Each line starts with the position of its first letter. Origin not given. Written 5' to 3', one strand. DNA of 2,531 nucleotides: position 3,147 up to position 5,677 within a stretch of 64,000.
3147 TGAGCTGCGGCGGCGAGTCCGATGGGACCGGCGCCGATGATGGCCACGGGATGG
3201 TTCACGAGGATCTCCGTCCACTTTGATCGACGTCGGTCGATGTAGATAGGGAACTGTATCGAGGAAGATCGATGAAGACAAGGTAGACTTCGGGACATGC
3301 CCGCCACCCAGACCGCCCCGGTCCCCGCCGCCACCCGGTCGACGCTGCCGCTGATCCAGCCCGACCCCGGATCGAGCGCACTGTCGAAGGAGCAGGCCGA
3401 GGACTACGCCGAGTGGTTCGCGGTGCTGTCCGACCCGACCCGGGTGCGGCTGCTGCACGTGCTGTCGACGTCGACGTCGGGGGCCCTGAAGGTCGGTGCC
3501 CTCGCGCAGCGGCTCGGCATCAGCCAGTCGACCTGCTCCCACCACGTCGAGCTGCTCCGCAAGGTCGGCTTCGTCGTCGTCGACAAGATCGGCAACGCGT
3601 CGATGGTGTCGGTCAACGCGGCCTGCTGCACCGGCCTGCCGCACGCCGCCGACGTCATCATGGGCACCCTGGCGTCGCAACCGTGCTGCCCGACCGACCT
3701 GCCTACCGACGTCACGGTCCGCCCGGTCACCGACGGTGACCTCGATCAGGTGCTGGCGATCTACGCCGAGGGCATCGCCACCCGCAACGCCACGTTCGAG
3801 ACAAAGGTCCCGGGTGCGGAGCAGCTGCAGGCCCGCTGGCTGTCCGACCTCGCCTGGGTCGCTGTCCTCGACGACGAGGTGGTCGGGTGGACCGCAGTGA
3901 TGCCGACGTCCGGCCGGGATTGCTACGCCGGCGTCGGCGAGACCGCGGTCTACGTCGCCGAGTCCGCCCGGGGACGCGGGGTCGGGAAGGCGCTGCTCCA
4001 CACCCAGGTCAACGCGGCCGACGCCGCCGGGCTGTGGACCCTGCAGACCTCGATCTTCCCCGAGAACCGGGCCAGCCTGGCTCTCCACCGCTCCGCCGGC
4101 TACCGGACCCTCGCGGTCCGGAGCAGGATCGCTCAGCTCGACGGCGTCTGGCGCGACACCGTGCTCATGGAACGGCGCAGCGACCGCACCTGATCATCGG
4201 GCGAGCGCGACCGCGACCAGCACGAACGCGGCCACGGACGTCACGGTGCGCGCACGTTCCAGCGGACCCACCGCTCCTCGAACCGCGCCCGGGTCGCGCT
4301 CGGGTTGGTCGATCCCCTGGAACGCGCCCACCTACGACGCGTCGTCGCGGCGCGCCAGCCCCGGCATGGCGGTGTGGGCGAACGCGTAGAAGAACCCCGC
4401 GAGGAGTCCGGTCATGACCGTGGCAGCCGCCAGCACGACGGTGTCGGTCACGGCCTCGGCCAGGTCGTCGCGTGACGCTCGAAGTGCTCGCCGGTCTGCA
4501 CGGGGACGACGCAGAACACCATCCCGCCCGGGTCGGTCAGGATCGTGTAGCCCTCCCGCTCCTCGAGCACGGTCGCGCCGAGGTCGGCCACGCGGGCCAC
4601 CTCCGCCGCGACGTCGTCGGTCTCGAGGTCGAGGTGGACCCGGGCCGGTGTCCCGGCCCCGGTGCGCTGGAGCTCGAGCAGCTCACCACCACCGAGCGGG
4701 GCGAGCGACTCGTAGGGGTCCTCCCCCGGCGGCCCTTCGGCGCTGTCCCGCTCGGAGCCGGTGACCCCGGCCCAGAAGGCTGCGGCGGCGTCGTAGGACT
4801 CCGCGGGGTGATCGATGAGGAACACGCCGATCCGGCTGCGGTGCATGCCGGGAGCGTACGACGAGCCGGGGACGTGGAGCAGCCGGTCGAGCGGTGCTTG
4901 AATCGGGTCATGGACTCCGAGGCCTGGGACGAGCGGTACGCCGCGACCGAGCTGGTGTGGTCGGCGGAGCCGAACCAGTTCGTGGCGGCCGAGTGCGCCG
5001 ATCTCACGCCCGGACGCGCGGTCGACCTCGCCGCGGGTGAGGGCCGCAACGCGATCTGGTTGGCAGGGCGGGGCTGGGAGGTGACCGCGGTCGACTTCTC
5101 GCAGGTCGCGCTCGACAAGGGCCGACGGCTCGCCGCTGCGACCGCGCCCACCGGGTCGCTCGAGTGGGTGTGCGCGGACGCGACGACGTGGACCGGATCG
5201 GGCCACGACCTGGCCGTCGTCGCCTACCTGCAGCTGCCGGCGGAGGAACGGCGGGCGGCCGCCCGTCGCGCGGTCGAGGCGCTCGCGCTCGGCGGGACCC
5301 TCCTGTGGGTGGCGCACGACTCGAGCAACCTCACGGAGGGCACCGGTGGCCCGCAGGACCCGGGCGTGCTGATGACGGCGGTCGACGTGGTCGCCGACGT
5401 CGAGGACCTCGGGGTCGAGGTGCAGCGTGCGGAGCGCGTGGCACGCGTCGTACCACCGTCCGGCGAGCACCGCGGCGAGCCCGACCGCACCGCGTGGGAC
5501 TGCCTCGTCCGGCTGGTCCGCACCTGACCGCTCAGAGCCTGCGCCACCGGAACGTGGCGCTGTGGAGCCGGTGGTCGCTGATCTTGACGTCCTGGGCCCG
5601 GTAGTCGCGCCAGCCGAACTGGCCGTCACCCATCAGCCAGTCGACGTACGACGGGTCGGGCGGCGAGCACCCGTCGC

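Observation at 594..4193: ArsR(Cys-pair)-PAT/ArsN1-like GNAT fusion divergent from a CC-tailed flavoprotein and an MFS pump: candidate non-canonical metalloid/organoarsenical module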

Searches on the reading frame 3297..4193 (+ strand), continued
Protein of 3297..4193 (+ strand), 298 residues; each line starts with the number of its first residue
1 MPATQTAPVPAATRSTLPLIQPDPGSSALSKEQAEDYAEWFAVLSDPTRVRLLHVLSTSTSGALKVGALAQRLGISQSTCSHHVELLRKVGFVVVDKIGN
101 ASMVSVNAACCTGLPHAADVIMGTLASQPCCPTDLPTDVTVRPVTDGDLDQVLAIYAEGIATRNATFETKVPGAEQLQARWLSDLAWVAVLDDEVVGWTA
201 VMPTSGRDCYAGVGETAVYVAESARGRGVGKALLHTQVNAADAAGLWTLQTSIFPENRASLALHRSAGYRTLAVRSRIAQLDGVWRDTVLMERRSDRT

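Call 43: get_annotated_region(hit=H71, flank=6000)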
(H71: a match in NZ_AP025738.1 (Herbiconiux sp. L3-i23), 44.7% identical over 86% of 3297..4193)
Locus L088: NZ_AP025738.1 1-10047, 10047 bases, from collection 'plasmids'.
description: Herbiconiux sp. L3-i23 plasmid pL3i23, complete sequence
organism: Herbiconiux sp. L3-i23 (NCBI taxid 2905871)
taxonomy: Bacteria; Actinomycetota; Actinomycetes; Micrococcales; Microbacteriaceae; Herbiconiux; Herbiconiux sp. L3-i23
host: -; source: -; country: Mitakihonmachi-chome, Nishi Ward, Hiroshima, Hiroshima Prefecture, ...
typing (MOB-suite, as given by PLSDB): mobilizable; relaxase MOBP
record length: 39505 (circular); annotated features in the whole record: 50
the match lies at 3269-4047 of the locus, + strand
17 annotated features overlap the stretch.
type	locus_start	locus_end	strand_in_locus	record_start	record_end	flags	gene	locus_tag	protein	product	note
CDS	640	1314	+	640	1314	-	-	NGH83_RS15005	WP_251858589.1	helix-turn-helix domain-containing protein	-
CDS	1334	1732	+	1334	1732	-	-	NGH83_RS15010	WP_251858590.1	low molecular weight phosphatase family protein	-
CDS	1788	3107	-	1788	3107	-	-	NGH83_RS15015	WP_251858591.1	FAD-dependent oxidoreductase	-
CDS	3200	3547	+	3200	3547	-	-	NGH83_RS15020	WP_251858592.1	metalloregulator ArsR/SmtB family transcription factor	GO:0006355 - regulation of DNA-templated transcription [Evidence IEA]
CDS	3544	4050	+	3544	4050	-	-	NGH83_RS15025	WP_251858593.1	GNAT family N-acetyltransferase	-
CDS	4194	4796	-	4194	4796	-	-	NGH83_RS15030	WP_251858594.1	cadmium resistance transporter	-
CDS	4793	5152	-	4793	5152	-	-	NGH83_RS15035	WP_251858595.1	metalloregulator ArsR/SmtB family transcription factor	GO:0006355 - regulation of DNA-templated transcription [Evidence IEA]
CDS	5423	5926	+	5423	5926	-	-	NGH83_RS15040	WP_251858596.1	signal peptidase II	GO:0006508 - proteolysis [Evidence IEA]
CDS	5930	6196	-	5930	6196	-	-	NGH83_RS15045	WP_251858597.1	hypothetical protein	-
CDS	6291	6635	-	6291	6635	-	-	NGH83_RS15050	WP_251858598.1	hypothetical protein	-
CDS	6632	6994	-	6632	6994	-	-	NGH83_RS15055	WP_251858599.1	hypothetical protein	-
CDS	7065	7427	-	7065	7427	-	-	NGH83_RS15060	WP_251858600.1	single-stranded DNA-binding protein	-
CDS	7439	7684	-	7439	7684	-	-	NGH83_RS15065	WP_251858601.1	glutaredoxin domain-containing protein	-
CDS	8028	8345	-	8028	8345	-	-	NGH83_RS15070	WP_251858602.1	hypothetical protein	-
CDS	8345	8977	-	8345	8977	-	-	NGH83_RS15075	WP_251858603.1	AAA family ATPase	-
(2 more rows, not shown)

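Call 44: get_annotated_region(hit=H72, flank=7000)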
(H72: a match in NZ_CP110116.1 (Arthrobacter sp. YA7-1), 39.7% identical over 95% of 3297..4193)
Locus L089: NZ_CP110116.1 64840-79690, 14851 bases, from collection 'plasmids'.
description: Arthrobacter sp. YA7-1 plasmid pYA7-1b, complete sequence
organism: Arthrobacter sp. YA7-1 (NCBI taxid 2987701)
taxonomy: Bacteria; Actinomycetota; Actinomycetes; Micrococcales; Micrococcaceae; Arthrobacter; Arthrobacter sp. YA7-1
host: -; source: Solanum lycopersicum,Tomato (Solanum lycopersicum) cultivar KnowYou301 rhizosphere; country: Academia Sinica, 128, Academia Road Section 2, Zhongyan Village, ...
typing (MOB-suite, as given by PLSDB): conjugative; relaxase MOBP; mating-pair formation MPF_T
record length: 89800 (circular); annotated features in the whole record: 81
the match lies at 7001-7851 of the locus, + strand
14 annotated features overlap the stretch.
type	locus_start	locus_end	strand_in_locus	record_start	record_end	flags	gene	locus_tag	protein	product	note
CDS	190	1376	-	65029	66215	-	-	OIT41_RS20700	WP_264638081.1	IS3 family transposase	-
CDS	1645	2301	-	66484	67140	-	-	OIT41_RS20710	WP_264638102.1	arsenate reductase ArsC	-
CDS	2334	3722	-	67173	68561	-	-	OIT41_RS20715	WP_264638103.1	NAD(P)-binding domain-containing protein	-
CDS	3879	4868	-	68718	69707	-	trxB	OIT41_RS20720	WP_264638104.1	thioredoxin-disulfide reductase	-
CDS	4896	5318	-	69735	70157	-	-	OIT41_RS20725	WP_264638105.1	arsenate reductase ArsC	-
CDS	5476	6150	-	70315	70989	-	-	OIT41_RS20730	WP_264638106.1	metalloregulator ArsR/SmtB family transcription factor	GO:0006355 - regulation of DNA-templated transcription [Evidence IEA]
CDS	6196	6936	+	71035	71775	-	-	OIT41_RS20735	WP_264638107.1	MIP/aquaporin family protein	GO:0055085 - transmembrane transport [Evidence IEA]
CDS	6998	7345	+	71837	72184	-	-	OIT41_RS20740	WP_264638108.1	metalloregulator ArsR/SmtB family transcription factor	GO:0006355 - regulation of DNA-templated transcription [Evidence IEA]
CDS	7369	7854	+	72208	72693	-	-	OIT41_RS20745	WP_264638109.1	GNAT family N-acetyltransferase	-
CDS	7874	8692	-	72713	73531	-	istB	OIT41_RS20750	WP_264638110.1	IS21-like element helper ATPase IstB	-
CDS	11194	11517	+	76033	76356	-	-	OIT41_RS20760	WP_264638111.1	RHS repeat-associated core domain-containing protein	-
CDS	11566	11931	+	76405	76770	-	-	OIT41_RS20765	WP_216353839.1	transposase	GO:0006313 - DNA transposition [Evidence IEA]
CDS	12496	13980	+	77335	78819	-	ltrA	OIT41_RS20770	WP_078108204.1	group II intron reverse transcriptase/maturase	GO:0000373 - Group II intron splicing [Evidence IEA]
CDS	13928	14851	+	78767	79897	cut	-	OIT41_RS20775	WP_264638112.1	IS3 family transposase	-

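Call 45: get_annotated_region(hit=H78, flank=7000)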
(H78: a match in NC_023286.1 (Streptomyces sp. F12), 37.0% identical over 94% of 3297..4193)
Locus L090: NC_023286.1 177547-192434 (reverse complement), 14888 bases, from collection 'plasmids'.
description: Streptomyces sp. F12 plasmid pFRL6, complete sequence
organism: Streptomyces sp. F12 (NCBI taxid 1436084)
taxonomy: Bacteria; Actinomycetota; Actinomycetes; Kitasatosporales; Streptomycetaceae; Streptomyces; Streptomyces sp. F12
host: -; source: -; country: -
typing (MOB-suite, as given by PLSDB): non-mobilizable; replicon rep_cluster_445
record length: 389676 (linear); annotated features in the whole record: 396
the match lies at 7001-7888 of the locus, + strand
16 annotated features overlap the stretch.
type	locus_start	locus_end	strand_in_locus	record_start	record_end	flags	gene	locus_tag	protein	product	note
CDS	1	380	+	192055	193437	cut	-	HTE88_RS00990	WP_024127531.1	phosphotransferase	-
CDS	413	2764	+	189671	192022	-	fxlM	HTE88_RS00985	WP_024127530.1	methyltransferase, FxLD system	-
CDS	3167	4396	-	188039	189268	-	-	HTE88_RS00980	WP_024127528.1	MFS transporter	GO:0055085 - transmembrane transport [Evidence IEA]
CDS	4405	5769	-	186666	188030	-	-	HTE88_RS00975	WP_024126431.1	NAD(P)-binding domain-containing protein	-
CDS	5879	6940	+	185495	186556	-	-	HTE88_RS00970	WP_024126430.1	NAD(P)-binding domain-containing protein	-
CDS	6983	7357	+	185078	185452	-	-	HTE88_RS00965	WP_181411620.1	metalloregulator ArsR/SmtB family transcription factor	GO:0006355 - regulation of DNA-templated transcription [Evidence IEA]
CDS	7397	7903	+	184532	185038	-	-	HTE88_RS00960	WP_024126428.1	GNAT family N-acetyltransferase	-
CDS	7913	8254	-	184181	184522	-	-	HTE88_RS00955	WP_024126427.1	STAS domain-containing protein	-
CDS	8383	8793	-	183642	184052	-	-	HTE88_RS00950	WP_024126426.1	MerR family transcriptional regulator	GO:0006355 - regulation of DNA-templated transcription [Evidence IEA]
CDS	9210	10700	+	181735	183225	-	-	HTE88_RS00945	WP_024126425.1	SulP family inorganic anion transporter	-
CDS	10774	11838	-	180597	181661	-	-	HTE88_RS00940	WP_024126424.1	ArsO family NAD(P)H-dependent flavin-containing monooxygenase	-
CDS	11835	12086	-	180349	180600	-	-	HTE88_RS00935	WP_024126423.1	DUF2180 family protein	-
CDS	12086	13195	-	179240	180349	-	arsB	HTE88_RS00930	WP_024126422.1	ACR3 family arsenite efflux transporter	-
CDS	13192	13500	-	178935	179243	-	-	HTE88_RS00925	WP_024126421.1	metalloregulator ArsR/SmtB family transcription factor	GO:0006355 - regulation of DNA-templated transcription [Evidence IEA]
CDS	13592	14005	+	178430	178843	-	-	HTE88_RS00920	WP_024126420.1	arsenate reductase ArsC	-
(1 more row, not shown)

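Call 66: predict_structure(alignment_id=A1)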
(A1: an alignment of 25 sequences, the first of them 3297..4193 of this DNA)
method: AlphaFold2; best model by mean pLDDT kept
length: 298 residues; sequences in the alignment: 25
mean_pLDDT: 62.7   pTM: 0.50
mean pLDDT of the five models: 62.7, 61.1, 57.1, 56.5, 51.3
residues with pLDDT >= 90: 43; 70-90: 90; 50-70: 54; < 50: 111
segments of 3 or more residues with pLDDT < 50: 1-30, 108-130, 161-168, 251-298
pLDDT, mean of each block of 10 residues (from residue 1): 30 31 38 53 64 70 87 91 86 82 69 41 40 75 92 79 43 78 89 91 62 69 80 76 65 37 37 41 41 40
secondary structure, 60 per line:
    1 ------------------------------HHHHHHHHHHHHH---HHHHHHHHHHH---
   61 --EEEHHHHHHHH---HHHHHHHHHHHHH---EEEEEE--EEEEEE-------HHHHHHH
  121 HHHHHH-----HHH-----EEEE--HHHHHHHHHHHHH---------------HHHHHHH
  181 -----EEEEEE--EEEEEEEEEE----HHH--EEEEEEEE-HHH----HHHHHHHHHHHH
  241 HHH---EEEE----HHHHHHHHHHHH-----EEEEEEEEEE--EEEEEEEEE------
elements in order: H31-43 H47-57 E63-65 H66-73 H77-89 E93-98 E101-106 H114-126 E140-143 H146-158 H174-180 E186-191 E194-203 E213-220 H229-243 E247-250 H255-266 E272-281 E284-292

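Call 79: list_cluster_members(proteins=[L084:6923-8338:+, L087:6929-8299:+, L091:4845-6239:+, L091:3103-4152:+, L097:4666-5733:+, L097:5839-7230:+, L092:4923-6287:+, L081:6908-8311:+, window:3297-4193:+, window:1850-3205:-])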
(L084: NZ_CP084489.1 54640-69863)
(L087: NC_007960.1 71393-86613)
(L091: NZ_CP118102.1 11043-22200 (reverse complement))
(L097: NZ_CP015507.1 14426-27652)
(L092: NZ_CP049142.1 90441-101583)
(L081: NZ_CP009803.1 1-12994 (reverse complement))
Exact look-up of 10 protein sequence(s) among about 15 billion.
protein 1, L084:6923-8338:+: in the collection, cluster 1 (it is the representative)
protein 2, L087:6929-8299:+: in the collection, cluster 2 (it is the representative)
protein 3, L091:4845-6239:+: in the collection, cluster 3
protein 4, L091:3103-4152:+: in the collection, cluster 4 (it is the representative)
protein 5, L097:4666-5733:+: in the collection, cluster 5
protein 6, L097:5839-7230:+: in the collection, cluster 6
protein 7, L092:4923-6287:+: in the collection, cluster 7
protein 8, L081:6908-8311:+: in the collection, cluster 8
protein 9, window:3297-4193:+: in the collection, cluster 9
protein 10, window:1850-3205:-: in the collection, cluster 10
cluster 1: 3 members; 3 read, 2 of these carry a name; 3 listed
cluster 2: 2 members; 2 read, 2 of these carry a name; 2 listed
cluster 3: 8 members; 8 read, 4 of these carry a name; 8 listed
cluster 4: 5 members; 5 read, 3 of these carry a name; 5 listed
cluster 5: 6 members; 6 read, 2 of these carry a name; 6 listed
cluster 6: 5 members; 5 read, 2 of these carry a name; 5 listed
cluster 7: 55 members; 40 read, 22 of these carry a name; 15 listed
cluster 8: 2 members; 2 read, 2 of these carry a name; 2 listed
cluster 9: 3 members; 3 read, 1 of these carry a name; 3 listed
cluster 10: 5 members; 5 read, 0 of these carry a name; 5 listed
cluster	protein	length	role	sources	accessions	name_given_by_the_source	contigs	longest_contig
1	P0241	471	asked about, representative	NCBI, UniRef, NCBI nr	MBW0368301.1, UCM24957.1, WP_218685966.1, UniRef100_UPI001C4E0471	FAD-dependent oxidoreductase [Ensifer adhaerens] | FAD-dependent oxidoreductase n=1 Tax=Ensifer adhaerens TaxID=106592 RepID=UPI001C4E0471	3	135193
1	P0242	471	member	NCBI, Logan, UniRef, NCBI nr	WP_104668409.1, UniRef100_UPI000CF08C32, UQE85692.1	FAD-dependent oxidoreductase [Ensifer adhaerens] | FAD-dependent oxidoreductase n=1 Tax=Ensifer adhaerens TaxID=106592 RepID=UPI000CF08C32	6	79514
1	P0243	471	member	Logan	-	-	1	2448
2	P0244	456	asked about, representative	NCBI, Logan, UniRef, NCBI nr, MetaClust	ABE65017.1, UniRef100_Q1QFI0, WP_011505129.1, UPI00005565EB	putative secreted protein (plasmid) [Nitrobacter hamburgensis X14] | Putative secreted protein n=1 Tax=Nitrobacter hamburgensis (strain DSM 10229 / NCIMB ... | FAD-dependent oxidoreductase [Nitrobacter hamburgensis]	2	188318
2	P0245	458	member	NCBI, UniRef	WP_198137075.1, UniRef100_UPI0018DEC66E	FAD-dependent oxidoreductase [Nitrobacter hamburgensis] | FAD-dependent oxidoreductase n=1 Tax=Nitrobacter hamburgensis TaxID=912 ...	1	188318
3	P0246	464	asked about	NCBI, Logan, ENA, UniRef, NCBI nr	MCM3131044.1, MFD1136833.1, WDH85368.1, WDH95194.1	NAD(P)-binding domain-containing protein (plasmid) [Paenibacillus urinalis] | NAD(P)-binding domain-containing protein n=1 Tax=Paenibacillus urinalis TaxID=521520 ... | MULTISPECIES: NAD(P)-binding domain-containing protein [Paenibacillus]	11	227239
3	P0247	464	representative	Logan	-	-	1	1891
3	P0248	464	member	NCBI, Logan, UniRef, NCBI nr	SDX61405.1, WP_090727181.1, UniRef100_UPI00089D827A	NAD(P)-binding domain-containing protein [Paenibacillus sp. PDC88] | NAD(P)-binding domain-containing protein n=1 Tax=Paenibacillus sp. PDC88 TaxID=1884375 ...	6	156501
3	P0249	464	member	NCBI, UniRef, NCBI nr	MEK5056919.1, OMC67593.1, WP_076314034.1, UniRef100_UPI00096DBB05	glutamate synthase [Paenibacillus sp. FSL H7-0326] | NAD(P)-binding domain-containing protein n=1 Tax=Paenibacillus sp. FSL H7-0326 ... | NAD(P)-binding domain-containing protein [Paenibacillus sp. FSL H7-0326]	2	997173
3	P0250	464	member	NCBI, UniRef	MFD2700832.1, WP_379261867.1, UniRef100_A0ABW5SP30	NAD(P)-binding domain-containing protein [Paenibacillus shunpengii] | NAD(P)-binding domain-containing protein n=1 Tax=Paenibacillus shunpengii TaxID=2054424 ...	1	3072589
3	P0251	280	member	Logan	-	-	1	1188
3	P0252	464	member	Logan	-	-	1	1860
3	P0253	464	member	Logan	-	-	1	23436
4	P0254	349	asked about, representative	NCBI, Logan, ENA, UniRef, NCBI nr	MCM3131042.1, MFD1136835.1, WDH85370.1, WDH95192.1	NAD(P)/FAD-dependent oxidoreductase (plasmid) [Paenibacillus urinalis] | NAD(P)/FAD-dependent oxidoreductase n=1 Tax=Paenibacillus urinalis TaxID=521520 ... | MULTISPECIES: NAD(P)/FAD-dependent oxidoreductase [Paenibacillus]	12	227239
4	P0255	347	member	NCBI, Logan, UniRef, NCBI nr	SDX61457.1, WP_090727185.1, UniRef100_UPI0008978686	NAD(P)/FAD-dependent oxidoreductase [Paenibacillus sp. PDC88] | flavin-containing monooxygenase n=1 Tax=Paenibacillus sp. PDC88 TaxID=1884375 ...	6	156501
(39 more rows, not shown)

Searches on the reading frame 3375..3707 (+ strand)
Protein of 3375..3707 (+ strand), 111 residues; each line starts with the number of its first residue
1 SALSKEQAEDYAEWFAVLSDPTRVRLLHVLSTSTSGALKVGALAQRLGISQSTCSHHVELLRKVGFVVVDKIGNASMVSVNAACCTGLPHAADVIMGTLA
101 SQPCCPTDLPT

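Call 85: search_protein_representatives(protein=window:3375-3707:+)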
Query: 111 residues. Proteins with E-value up to 0.001 (for the whole library): 1487; up to 1e-10: 129; up to 1e-30: 15. The best 150 are listed.
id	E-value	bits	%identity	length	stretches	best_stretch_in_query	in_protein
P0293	3.7e-52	191.0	80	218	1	2-109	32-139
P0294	2.2e-44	166.0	66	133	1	3-110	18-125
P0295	1.3e-43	163.5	82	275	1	18-110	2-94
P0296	1.5e-41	156.9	69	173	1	11-111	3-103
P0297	1.1e-39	151.0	68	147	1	5-110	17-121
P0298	1.5e-39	150.5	73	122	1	10-102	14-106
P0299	5.2e-39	148.7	70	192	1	5-101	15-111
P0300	9.8e-39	147.9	74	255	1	18-110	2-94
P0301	2.6e-38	146.5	91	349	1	34-110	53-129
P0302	7.3e-35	135.4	63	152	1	2-100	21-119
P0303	9.7e-35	135.0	60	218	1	3-110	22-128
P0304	6.1e-33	129.3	60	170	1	3-107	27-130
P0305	1.7e-31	124.6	72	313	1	18-106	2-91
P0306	2.3e-31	124.2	58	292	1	2-110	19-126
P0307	4.5e-31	123.3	76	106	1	39-110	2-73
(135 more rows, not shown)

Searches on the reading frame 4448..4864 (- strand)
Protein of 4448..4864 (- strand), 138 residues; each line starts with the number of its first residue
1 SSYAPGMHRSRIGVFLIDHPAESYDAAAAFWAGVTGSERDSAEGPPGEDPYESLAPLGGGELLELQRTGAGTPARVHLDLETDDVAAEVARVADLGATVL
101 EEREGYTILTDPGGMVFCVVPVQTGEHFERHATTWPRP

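Call 56: search_protein_families(library=ncbifam, proteins=[window:4448-4864:-], max_evalue=0.000001)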
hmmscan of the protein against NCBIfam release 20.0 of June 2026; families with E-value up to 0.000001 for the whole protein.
window:4448-4864:- (138 aa): 0 families

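Call 93: search_protein_families(library=pfam, proteins=[window:4448-4864:-], max_evalue=0.001)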
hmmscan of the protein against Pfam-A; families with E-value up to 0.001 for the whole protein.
window:4448-4864:- (138 aa): 1 family
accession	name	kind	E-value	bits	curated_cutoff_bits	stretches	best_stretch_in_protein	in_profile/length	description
PF18029.7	Glyoxalase_6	-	5.7e-21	75.6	23.6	1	18-120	5-106/106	Glyoxalase-like domain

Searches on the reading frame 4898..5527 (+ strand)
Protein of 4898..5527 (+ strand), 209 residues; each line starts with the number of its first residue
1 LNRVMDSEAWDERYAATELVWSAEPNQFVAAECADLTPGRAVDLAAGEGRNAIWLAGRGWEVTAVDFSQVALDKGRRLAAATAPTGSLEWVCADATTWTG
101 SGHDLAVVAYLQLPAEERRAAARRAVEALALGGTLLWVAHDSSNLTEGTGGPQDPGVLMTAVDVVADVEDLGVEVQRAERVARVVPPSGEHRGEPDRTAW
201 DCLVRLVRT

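Call 56: search_protein_families(library=ncbifam, proteins=[window:4898-5527:+], max_evalue=0.000001)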
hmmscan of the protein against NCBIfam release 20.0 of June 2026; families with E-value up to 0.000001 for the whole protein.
window:4898-5527:+ (209 aa): 3 families
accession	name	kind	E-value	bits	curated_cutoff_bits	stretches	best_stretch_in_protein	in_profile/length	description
NF041820.1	daptide_MTase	equivalog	8.6e-10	38.5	175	1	34-147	33-152/243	daptide-type RiPP biosynthesis methyltransferase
NF008405.0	PRK11207.1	equivalog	2.3e-08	33.7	218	1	29-81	22-74/198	tellurite resistance methyltransferase TehB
NF008992.0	PRK12335.1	equivalog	8.4e-08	31.7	303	1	31-74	116-159/289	SAM-dependent methyltransferase TehB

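Call 93: search_protein_families(library=pfam, proteins=[window:4898-5527:+], max_evalue=0.001)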
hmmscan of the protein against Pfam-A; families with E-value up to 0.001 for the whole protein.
window:4898-5527:+ (209 aa): 5 families
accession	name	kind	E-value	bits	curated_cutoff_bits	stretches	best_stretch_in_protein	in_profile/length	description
PF13649.12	Methyltransf_25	-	1.4e-11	45.3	27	1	42-133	2-97/97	Methyltransferase domain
PF08241.18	Methyltransf_11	-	5.9e-07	30.5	21.2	1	42-136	1-94/95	Methyltransferase domain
PF05724.17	TPMT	-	7.8e-06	26.2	26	1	5-74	1-74/218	Thiopurine S-methyltransferase (TPMT)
PF03848.20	TehB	-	1.2e-05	25.3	20.4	1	35-71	28-64/193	Tellurite resistance protein TehB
PF08242.18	Methyltransf_12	-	1.5e-05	26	30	1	42-135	1-98/98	Methyltransferase domain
